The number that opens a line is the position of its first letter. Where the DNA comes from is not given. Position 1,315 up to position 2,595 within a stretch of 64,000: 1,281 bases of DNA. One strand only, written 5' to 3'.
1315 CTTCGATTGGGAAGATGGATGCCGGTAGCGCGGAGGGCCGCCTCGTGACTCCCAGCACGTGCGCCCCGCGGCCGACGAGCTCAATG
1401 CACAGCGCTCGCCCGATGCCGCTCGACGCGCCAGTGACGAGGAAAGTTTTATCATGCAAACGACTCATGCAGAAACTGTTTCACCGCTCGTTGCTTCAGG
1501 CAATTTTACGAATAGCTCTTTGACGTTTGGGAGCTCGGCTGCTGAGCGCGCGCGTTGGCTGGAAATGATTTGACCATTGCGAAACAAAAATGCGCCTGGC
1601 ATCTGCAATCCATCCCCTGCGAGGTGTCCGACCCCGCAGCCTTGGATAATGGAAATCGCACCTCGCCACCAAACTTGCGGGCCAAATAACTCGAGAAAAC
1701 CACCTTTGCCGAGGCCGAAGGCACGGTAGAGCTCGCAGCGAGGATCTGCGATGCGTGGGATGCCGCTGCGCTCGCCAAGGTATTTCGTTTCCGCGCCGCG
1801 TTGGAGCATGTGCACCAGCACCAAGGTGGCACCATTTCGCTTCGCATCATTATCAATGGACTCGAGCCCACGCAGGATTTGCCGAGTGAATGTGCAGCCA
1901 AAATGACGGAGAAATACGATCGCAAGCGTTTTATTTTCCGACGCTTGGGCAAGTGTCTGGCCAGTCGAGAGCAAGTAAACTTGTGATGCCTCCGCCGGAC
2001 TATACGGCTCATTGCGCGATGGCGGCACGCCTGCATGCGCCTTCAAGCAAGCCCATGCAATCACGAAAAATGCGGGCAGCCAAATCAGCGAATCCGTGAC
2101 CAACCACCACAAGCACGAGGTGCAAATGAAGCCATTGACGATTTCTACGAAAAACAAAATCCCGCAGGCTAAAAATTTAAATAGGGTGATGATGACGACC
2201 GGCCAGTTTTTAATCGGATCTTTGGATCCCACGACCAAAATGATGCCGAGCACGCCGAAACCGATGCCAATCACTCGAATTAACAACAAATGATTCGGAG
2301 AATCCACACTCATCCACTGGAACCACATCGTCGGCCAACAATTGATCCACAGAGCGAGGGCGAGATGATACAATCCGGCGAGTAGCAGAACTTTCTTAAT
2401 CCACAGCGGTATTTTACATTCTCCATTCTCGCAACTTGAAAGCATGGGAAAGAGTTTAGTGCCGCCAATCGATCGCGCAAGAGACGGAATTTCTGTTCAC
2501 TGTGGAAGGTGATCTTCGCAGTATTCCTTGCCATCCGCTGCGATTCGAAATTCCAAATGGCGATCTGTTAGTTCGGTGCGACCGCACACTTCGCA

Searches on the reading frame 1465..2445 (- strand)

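Call 87: search_protein_families(library=pfam, proteins=[window:1465-2445:-], max_evalue=0.001)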
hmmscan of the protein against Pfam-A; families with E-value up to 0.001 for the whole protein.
window:1465-2445:- (326 aa): 1 family
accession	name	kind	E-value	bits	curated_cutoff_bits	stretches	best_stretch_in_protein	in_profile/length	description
PF13911.12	AhpC-TSA_2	-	1e-06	29.5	27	1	205-293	13-106/114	AhpC/TSA antioxidant enzyme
